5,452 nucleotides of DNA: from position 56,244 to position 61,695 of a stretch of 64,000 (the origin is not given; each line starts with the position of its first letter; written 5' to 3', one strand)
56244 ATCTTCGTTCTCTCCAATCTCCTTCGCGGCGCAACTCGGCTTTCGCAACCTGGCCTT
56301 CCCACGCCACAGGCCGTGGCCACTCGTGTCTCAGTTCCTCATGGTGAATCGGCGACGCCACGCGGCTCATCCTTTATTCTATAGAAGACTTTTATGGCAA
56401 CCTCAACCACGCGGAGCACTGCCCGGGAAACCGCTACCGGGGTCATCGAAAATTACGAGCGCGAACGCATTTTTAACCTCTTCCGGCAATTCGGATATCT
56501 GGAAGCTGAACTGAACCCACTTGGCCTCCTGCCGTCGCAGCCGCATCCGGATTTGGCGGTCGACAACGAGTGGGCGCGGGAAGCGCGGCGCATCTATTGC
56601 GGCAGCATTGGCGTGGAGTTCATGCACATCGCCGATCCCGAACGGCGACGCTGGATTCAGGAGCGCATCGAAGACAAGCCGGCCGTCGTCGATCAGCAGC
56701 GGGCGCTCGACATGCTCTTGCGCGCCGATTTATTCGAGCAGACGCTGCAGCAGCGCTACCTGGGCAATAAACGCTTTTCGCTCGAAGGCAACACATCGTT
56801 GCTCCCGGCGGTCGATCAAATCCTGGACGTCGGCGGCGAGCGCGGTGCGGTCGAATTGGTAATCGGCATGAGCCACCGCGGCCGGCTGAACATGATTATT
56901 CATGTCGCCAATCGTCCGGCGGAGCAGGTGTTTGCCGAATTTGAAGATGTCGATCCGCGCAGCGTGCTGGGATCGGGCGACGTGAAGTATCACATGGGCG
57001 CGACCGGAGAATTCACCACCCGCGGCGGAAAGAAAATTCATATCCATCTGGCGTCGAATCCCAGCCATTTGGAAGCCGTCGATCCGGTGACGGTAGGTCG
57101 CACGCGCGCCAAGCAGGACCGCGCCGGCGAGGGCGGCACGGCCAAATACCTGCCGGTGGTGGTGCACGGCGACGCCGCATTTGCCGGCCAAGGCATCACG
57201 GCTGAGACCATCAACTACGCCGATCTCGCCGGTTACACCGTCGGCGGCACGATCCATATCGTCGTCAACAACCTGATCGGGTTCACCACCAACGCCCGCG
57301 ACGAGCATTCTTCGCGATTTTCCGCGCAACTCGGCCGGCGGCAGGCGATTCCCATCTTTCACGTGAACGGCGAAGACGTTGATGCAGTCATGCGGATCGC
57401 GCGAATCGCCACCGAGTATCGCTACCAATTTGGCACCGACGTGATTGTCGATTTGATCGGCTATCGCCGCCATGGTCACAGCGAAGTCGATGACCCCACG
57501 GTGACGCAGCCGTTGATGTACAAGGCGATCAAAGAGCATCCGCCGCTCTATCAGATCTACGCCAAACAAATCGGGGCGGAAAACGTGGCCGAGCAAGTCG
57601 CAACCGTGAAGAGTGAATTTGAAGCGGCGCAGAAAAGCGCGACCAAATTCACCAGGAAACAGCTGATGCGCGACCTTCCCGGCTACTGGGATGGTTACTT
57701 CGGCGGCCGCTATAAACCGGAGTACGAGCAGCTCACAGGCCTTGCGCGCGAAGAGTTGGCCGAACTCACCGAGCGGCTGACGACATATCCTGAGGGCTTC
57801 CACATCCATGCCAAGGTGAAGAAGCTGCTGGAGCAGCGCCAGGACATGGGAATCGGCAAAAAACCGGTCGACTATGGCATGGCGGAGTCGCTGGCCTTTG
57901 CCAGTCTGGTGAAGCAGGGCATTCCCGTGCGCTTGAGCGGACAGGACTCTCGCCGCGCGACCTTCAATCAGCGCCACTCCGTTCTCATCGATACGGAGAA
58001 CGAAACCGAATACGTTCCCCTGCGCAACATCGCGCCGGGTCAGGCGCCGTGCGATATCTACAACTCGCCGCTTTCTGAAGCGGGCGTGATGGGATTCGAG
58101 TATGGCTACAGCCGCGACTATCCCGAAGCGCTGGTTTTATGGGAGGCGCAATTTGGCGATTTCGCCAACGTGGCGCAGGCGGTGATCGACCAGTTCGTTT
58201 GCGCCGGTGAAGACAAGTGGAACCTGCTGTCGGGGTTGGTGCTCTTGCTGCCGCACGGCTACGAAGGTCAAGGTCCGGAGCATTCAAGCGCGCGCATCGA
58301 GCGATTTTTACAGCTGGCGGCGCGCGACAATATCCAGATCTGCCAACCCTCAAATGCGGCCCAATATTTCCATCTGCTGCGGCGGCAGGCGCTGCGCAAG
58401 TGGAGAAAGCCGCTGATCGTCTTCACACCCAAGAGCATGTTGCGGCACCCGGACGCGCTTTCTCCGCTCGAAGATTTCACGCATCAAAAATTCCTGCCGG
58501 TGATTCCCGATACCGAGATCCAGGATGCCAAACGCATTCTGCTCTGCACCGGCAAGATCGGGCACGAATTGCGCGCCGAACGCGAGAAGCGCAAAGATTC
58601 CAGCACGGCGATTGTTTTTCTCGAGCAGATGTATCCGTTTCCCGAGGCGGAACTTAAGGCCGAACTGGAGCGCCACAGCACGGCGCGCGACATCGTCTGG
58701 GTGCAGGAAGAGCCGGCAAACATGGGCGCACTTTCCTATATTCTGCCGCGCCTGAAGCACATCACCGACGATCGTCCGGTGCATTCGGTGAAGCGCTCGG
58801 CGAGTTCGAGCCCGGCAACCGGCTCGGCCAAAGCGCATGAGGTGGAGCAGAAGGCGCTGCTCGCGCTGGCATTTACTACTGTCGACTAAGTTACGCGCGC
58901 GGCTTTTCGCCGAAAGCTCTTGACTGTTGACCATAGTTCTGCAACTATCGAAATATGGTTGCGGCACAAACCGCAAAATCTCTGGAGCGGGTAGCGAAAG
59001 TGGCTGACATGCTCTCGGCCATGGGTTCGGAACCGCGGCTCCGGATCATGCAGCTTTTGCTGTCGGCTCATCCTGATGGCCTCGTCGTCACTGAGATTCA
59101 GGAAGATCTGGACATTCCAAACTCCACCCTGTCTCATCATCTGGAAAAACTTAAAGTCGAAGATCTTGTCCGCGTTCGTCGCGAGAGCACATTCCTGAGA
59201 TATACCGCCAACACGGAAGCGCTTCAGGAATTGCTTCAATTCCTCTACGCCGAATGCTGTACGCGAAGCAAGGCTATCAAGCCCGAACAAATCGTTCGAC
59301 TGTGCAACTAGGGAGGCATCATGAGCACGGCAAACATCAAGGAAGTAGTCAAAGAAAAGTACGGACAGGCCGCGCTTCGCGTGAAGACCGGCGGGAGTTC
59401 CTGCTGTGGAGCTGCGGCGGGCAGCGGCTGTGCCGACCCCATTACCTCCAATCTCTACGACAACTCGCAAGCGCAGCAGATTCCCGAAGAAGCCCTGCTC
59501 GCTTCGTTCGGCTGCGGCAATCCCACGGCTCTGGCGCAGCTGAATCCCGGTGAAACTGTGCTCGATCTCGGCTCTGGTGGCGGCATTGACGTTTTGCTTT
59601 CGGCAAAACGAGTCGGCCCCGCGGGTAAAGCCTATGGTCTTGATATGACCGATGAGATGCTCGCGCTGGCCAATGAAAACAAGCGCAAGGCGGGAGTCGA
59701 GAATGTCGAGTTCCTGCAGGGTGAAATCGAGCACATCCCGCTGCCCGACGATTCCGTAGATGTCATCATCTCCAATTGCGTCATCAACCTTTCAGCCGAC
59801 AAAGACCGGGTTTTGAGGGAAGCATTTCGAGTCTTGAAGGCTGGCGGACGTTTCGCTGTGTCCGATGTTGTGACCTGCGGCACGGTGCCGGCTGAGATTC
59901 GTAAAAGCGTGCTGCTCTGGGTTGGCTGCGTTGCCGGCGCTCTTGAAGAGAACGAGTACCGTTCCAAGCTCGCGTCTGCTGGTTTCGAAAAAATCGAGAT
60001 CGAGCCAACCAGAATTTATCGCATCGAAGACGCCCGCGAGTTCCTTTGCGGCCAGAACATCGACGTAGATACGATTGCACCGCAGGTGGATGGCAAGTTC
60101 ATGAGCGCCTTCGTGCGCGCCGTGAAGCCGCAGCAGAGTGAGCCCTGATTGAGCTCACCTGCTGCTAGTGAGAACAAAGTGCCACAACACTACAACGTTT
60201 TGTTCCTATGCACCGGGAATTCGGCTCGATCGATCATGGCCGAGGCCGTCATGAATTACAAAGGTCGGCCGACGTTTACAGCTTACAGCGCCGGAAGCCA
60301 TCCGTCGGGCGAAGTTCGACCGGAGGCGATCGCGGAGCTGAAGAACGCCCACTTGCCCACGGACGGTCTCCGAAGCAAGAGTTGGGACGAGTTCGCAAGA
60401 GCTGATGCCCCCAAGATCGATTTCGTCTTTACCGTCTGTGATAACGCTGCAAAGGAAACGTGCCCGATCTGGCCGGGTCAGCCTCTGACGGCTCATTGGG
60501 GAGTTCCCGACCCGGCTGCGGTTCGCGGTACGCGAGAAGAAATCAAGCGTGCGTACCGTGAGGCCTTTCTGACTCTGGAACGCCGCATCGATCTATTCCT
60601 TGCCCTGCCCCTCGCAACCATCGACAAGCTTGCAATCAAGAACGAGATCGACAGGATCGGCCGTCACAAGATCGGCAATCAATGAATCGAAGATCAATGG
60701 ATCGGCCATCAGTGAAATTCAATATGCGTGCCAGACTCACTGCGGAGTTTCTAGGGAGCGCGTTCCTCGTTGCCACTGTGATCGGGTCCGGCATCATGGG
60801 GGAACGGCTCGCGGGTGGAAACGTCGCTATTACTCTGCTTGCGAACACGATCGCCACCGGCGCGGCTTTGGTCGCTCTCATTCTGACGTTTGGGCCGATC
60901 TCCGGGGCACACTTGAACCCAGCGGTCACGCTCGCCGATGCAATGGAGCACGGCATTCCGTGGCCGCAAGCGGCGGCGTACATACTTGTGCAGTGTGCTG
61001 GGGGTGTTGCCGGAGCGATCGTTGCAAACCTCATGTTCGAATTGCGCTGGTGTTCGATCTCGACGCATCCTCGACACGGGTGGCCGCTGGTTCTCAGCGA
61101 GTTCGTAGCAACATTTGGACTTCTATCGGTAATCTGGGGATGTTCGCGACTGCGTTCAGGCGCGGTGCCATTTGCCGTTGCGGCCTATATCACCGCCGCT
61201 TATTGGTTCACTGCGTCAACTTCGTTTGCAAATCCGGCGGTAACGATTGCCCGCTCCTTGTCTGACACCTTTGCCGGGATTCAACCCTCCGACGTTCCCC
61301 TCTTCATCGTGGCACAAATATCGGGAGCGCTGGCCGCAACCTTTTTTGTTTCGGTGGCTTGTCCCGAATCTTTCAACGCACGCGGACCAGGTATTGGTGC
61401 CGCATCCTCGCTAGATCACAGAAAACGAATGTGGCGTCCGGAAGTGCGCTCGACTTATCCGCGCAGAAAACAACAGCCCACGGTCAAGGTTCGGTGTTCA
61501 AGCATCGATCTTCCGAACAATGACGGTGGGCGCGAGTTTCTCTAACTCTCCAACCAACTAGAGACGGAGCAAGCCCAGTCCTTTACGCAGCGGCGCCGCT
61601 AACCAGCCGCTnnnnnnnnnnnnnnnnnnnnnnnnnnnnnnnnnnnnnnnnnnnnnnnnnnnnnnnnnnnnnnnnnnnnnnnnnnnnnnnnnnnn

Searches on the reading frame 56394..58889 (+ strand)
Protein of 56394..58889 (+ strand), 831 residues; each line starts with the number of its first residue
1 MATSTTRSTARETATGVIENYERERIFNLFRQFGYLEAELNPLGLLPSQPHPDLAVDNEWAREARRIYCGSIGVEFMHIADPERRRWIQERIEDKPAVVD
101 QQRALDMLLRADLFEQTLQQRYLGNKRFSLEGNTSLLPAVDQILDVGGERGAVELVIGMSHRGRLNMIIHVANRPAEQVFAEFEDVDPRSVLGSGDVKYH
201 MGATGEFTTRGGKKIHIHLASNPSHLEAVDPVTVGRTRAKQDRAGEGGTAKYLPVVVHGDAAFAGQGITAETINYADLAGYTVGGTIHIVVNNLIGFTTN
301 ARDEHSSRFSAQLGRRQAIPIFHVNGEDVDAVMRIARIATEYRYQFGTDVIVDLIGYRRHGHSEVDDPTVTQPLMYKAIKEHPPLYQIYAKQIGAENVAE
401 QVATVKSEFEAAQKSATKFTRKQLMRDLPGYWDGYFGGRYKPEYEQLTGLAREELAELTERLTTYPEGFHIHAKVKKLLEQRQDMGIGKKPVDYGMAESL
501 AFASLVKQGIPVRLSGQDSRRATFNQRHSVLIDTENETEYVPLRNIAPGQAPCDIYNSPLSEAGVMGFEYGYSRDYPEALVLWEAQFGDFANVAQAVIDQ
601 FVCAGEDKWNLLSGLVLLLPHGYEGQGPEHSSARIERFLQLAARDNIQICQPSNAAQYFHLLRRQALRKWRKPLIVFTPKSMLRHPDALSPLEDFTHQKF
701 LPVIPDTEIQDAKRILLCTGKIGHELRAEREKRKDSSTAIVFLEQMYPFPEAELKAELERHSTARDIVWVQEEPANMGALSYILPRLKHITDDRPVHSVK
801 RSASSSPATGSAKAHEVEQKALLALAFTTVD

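Call 99: search_protein_families(library=pfam, proteins=[window:56394-58889:+], max_evalue=0.00001)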
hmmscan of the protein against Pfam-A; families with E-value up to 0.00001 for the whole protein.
window:56394-58889:+ (831 aa): 3 families
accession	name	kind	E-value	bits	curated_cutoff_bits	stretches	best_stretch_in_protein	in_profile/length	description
PF00676.26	E1_dh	-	2.5e-45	155.2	22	1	114-418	9-289/300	Dehydrogenase E1 component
PF02779.29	Transket_pyr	-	1.2e-42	146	27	1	491-684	2-173/174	Transketolase, pyrimidine binding domain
PF16870.10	OxoGdeHyase_C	-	1.6e-37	129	27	1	690-827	2-151/151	2-oxoglutarate dehydrogenase C-terminal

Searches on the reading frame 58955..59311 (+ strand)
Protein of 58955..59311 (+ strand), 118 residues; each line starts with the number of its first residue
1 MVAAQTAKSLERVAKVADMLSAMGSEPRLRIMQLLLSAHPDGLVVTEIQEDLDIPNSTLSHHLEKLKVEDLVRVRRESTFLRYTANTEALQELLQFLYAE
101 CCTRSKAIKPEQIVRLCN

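Call 99: search_protein_families(library=pfam, proteins=[window:58955-59311:+], max_evalue=0.00001)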
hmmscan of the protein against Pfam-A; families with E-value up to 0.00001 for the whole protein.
window:58955-59311:+ (118 aa): 2 families
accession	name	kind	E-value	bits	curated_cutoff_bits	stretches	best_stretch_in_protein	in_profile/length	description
PF12840.13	HTH_20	-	1.2e-11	44.8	27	1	25-75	3-51/51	Helix-turn-helix domain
PF01022.26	HTH_5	-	6e-09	36.1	22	1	28-73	4-46/47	Bacterial regulatory protein, arsR family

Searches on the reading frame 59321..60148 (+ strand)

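Call 99: search_protein_families(library=pfam, proteins=[window:59321-60148:+], max_evalue=0.00001)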
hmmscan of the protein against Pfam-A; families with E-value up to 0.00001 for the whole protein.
window:59321-60148:+ (275 aa): 10 families
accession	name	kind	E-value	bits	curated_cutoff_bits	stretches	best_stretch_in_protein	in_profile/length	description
PF13847.12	Methyltransf_31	-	2.8e-37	128.1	27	1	75-220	2-144/145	Methyltransferase domain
PF08241.18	Methyltransf_11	-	5e-23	82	21.2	1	81-179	1-94/95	Methyltransferase domain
PF13649.12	Methyltransf_25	-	9.2e-22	78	27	1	80-176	1-97/97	Methyltransferase domain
PF01209.24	Ubie_methyltran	-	2.7e-19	69.9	20.1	1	75-182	46-153/233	ubiE/COQ5 methyltransferase family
PF08242.18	Methyltransf_12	-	2.3e-12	47.9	30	1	81-178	1-98/98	Methyltransferase domain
PF13489.12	Methyltransf_23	-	2.8e-09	37.3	27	1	71-192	17-124/164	Methyltransferase domain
PF06325.19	PrmA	-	1.9e-07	31.3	22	1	74-183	159-261/296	Ribosomal protein L11 methyltransferase (PrmA)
PF01135.25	PCMT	-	3.8e-07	30.5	20.3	1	69-135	66-132/210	Protein-L-isoaspartate(D-aspartate) O-methyltransferase (PCMT)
PF05148.21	Methyltransf_8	-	1.5e-06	28.7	27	1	133-184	110-160/219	Hypothetical methyltransferase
PF05175.20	MTS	-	2.9e-06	27.5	23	1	76-179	31-137/170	Methyltransferase small domain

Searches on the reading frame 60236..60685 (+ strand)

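Call 99: search_protein_families(library=pfam, proteins=[window:60236-60685:+], max_evalue=0.00001)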
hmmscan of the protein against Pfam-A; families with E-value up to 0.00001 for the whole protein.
window:60236-60685:+ (149 aa): 1 family
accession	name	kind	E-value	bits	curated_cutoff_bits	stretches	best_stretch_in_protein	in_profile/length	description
PF01451.26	LMWPc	-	1.7e-09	38.5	23.2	1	1-118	14-140/144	Low molecular weight phosphotyrosine protein phosphatase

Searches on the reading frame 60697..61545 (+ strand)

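Call 99: search_protein_families(library=pfam, proteins=[window:60697-61545:+], max_evalue=0.00001)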
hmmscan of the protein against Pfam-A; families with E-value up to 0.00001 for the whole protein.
window:60697-61545:+ (282 aa): 1 family
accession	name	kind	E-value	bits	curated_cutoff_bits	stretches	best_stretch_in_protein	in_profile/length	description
PF00230.25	MIP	-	2.2e-27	96.7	25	1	11-148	8-149/222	Major intrinsic protein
